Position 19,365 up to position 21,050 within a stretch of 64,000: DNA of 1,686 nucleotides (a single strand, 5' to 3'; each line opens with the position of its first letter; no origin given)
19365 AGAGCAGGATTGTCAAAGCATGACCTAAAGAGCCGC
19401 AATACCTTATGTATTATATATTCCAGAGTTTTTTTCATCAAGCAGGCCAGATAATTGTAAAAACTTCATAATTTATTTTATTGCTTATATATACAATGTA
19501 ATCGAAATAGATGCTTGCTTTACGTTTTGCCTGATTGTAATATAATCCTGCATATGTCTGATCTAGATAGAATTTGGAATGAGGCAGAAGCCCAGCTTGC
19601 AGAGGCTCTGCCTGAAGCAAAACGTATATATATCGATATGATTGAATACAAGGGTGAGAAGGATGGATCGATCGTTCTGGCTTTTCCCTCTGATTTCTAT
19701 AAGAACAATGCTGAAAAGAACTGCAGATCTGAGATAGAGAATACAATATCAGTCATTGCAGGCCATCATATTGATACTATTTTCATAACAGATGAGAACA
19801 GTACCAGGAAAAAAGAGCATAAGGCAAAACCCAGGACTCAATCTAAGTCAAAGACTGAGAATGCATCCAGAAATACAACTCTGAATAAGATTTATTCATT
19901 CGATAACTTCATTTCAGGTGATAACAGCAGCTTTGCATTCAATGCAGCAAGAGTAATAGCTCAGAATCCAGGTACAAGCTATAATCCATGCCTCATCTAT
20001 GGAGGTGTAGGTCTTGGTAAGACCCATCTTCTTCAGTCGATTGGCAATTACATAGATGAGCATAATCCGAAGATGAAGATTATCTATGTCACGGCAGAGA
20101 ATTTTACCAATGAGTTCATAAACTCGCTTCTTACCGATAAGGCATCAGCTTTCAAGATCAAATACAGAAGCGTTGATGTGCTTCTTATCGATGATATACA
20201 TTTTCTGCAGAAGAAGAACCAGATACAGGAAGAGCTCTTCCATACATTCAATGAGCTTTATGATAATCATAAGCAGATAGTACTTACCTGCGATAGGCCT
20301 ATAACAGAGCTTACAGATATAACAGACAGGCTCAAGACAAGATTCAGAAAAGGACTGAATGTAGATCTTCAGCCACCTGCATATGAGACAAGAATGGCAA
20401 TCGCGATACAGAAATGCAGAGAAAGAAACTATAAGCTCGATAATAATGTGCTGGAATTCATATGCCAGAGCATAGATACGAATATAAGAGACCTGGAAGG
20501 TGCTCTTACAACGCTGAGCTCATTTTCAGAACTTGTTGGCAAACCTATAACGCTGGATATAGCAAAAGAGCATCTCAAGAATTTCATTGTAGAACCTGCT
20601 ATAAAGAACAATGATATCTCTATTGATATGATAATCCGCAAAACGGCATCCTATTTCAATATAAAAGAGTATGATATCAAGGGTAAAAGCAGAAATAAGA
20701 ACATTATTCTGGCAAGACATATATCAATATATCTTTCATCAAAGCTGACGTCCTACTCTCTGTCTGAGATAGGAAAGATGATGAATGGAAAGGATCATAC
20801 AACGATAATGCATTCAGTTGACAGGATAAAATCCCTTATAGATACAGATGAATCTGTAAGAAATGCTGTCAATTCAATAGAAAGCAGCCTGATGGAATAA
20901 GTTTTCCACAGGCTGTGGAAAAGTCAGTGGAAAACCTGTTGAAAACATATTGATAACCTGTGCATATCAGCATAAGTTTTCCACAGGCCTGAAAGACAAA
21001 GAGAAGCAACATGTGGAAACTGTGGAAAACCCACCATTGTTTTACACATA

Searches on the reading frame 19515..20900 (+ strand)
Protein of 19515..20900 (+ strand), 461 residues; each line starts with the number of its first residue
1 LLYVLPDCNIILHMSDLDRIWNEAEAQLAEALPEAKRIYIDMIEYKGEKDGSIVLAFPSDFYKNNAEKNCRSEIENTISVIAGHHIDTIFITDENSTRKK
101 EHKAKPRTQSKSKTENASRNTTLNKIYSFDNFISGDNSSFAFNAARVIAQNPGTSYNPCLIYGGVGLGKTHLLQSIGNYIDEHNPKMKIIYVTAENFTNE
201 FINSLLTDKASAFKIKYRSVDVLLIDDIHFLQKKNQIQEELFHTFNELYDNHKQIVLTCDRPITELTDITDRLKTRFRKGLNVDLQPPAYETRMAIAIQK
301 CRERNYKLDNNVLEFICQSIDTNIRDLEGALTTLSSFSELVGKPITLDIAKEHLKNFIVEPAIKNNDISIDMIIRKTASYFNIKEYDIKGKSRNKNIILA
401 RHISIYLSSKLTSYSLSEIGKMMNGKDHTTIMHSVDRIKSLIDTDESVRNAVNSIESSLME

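Call 5: search_protein_families(library=pfam, proteins=[window:19515-20900:+])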
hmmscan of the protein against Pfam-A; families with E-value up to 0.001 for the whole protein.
window:19515-20900:+ (461 aa): 9 families
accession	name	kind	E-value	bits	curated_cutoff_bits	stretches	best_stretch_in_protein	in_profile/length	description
PF00308.24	Bac_DnaA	-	4.2e-68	229.1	23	1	123-284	1-162/162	Bacterial DnaA ATPAse domain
PF08299.17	Bac_DnaA_C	-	7.7e-25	87.2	31.5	1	370-438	1-69/69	Bacterial dnaA protein helix-turn-helix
PF00004.35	AAA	-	8.4e-08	33.2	21.2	1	160-277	2-127/131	ATPase family associated with various cellular activities (AAA)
PF01695.23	IstB_IS21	-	1.1e-07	32.1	24.1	1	160-267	96-200/238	IstB-like ATP binding protein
PF13401.12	AAA_22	-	1.2e-05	26.1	27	0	159-204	8-53/130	AAA domain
PF07693.20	KAP_NTPase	-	3.8e-05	23.5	20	1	140-197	4-61/293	KAP family P-loop domain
PF13173.12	AAA_14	-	7.5e-05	23.2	27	1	157-276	3-114/129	AAA domain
PF01637.24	ATPase_2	-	0.00043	20.6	33.2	1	155-260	19-117/225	ATPase domain predominantly from Archaea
PF03969.22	AFG1_ATPase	-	0.00055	19.4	27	0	115-176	21-81/361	AFG1-like ATPase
